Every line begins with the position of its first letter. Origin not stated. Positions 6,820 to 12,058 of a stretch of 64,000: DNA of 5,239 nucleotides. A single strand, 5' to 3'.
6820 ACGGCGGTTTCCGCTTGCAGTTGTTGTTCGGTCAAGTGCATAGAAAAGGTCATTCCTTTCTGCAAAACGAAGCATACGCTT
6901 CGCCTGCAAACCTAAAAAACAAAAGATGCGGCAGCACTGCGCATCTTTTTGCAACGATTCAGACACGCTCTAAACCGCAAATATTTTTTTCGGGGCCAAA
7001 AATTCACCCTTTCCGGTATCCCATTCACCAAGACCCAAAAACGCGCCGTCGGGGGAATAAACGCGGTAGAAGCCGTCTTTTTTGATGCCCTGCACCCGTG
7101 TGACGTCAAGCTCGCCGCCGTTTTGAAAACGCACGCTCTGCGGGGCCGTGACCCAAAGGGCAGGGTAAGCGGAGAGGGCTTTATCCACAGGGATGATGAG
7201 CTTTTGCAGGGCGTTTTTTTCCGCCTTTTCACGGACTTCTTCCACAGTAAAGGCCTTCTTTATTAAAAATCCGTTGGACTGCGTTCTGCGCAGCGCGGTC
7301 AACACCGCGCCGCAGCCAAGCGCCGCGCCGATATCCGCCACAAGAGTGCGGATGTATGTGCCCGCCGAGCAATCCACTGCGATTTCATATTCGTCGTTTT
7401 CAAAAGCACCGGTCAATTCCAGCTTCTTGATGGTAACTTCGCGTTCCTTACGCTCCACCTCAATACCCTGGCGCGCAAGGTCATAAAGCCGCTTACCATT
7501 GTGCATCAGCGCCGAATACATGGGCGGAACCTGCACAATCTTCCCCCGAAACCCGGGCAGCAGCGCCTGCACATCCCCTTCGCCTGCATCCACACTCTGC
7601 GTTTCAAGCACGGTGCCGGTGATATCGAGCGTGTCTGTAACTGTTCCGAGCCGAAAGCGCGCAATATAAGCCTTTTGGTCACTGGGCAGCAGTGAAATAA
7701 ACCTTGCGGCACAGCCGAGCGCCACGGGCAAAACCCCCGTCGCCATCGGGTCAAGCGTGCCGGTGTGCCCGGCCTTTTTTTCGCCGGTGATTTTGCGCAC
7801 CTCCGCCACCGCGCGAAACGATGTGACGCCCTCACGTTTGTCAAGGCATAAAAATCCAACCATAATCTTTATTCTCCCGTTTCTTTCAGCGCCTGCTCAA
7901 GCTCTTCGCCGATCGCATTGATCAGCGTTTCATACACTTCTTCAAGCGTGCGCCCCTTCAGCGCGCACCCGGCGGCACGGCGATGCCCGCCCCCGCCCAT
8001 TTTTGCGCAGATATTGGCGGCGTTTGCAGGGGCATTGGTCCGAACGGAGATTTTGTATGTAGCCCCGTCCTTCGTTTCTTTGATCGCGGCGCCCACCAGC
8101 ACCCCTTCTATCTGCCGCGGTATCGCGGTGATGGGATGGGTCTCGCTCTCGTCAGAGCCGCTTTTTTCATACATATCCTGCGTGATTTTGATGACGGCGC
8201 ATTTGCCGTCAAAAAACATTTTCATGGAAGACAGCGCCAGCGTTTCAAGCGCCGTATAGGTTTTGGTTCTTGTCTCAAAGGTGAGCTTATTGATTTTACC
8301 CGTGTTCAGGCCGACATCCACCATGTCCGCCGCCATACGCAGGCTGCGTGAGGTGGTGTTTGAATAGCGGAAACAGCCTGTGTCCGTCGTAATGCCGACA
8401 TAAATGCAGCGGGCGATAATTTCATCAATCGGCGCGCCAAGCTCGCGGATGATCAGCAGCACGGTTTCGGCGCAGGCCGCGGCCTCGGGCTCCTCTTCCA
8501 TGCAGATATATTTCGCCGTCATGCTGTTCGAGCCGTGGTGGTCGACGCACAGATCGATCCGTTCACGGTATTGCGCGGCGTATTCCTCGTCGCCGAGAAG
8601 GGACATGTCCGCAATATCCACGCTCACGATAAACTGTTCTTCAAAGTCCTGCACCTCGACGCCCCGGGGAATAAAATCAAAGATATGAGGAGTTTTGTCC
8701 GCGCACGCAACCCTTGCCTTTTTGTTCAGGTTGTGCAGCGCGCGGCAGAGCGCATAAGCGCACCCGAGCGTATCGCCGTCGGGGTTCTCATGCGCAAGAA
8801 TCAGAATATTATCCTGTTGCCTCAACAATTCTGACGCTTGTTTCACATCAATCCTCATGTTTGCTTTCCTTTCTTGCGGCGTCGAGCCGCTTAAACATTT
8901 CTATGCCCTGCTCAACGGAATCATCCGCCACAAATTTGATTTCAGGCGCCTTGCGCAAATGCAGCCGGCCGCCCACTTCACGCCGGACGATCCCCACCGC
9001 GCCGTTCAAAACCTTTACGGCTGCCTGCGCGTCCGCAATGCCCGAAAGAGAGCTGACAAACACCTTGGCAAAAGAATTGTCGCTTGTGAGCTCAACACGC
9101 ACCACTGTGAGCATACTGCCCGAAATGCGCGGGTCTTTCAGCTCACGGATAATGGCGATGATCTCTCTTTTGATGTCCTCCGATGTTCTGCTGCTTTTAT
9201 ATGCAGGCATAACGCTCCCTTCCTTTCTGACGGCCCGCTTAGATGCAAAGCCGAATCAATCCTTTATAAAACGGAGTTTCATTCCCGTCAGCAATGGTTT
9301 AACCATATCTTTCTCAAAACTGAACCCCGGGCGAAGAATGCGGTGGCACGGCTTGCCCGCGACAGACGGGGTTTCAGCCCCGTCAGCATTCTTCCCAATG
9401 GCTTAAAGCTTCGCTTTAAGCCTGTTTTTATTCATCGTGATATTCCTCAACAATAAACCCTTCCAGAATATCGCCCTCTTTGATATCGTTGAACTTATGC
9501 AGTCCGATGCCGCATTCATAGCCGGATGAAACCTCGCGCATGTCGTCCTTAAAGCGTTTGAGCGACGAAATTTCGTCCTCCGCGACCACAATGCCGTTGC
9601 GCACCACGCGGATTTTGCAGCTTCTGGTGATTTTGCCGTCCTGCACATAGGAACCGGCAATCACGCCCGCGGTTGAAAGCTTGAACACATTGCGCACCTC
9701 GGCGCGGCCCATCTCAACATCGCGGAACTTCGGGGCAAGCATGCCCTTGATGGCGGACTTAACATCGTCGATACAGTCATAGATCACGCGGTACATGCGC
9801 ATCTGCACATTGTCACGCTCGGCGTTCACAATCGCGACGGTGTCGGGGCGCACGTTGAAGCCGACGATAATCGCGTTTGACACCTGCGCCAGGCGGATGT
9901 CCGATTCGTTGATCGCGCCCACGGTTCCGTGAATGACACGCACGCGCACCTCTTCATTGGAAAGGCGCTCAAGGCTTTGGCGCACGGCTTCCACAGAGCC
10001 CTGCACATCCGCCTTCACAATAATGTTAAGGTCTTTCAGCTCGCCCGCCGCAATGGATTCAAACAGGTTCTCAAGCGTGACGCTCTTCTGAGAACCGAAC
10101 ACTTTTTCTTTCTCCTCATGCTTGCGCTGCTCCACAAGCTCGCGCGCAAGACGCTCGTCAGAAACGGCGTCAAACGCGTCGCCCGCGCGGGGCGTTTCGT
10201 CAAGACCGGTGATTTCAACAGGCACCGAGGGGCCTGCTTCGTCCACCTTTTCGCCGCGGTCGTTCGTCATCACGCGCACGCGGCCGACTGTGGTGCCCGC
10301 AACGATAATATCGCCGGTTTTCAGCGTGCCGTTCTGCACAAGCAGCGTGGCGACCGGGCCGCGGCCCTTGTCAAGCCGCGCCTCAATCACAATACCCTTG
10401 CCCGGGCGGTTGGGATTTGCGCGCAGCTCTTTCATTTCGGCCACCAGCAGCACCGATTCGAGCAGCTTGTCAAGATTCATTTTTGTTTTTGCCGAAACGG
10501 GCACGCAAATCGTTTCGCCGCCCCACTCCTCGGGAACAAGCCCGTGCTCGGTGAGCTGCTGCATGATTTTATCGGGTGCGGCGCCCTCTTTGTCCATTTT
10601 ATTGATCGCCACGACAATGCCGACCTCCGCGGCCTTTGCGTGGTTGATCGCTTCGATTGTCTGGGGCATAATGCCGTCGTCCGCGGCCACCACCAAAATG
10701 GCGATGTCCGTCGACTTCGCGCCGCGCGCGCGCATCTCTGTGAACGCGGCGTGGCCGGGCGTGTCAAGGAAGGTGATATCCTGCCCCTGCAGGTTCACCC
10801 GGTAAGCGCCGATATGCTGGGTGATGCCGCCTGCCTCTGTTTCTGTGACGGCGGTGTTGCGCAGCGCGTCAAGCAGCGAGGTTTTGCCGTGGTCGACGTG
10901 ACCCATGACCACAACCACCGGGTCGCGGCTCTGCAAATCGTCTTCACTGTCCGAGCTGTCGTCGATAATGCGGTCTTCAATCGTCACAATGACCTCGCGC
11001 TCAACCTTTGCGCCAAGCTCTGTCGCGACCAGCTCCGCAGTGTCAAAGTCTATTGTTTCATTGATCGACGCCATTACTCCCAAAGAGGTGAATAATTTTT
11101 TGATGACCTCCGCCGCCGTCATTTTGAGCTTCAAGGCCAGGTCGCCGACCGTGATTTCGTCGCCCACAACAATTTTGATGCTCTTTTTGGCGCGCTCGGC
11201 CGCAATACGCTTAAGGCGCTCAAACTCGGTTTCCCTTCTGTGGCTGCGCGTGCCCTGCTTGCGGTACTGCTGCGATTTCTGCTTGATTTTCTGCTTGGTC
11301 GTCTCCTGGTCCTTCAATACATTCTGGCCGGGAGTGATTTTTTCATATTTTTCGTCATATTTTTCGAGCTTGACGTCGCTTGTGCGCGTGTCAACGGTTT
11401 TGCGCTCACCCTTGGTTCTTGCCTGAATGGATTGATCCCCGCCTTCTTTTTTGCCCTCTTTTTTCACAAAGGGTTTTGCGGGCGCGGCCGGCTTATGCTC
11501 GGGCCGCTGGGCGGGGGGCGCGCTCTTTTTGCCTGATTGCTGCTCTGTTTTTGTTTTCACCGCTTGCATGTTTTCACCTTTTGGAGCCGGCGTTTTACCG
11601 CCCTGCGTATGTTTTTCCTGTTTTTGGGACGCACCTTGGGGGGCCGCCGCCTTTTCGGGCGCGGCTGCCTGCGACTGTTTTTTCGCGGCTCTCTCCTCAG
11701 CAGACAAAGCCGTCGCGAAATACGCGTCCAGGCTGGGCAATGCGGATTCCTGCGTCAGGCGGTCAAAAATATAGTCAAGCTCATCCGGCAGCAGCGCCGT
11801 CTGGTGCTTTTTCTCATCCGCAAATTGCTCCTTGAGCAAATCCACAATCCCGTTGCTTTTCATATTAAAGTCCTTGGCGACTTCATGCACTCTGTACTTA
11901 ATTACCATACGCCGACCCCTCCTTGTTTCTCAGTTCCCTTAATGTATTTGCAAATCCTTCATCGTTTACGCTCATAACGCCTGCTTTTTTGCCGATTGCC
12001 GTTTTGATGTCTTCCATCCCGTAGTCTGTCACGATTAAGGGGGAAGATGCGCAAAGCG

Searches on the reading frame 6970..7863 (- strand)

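Call 56: search_protein_families(library=pfam, proteins=[window:6970-7863:-], max_evalue=0.00001)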
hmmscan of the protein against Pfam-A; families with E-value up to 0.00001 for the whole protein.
window:6970-7863:- (297 aa): 3 families
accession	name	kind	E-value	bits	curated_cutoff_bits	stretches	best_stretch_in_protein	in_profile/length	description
PF01509.24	TruB_N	-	6.2e-52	176.4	27.3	1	23-171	1-149/149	TruB family pseudouridylate synthase (N terminal domain)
PF16198.10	TruB_C_2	-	2.1e-15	57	29.3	1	172-230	1-65/66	tRNA pseudouridylate synthase B C-terminal domain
PF09157.17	TruB-C_2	-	2.1e-06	28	21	1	234-284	1-49/57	Pseudouridine synthase II TruB, C-terminal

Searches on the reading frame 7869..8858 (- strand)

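Call 56: search_protein_families(library=pfam, proteins=[window:7869-8858:-], max_evalue=0.00001)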
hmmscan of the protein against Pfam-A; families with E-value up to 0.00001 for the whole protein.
window:7869-8858:- (329 aa): 2 families
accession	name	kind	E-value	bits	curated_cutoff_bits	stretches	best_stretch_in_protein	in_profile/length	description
PF01368.27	DHH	-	1.3e-15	58.2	28.1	1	17-156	1-125/125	DHH family, N-terminal domain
PF02272.25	DHHA1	-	4.2e-08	34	25.9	1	243-318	21-98/102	DHHA1 domain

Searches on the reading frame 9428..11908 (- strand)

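Call 56: search_protein_families(library=pfam, proteins=[window:9428-11908:-], max_evalue=0.00001)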
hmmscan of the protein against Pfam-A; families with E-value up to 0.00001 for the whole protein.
window:9428-11908:- (826 aa): 7 families
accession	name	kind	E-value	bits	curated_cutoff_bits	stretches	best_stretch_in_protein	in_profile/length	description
PF11987.13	IF-2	-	7.7e-43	145.6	27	1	606-717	6-117/117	Translation-initiation factor 2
PF00009.33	GTP_EFTU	-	7.2e-36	124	26.5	1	332-488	6-184/188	Elongation factor Tu GTP binding domain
PF22042.2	EF-G_D2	-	3e-31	107.8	27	1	504-580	3-82/84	Elongation factor G domain 2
PF04760.21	IF2_N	-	4.4e-18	65.2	25.3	1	250-300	2-52/53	Translation initiation factor IF-2, N-terminal region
PF01926.29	MMR_HSR1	-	1.7e-11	44.7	21.9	1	332-437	2-113/113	50S ribosome-binding GTPase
PF03144.31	GTP_EFTU_D2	-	3.7e-08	34.1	30.3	0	748-815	1-72/73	Elongation factor Tu domain 2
PF09439.16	SRPRB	-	3e-06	27.2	25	0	328-451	2-132/178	Signal recognition particle receptor beta subunit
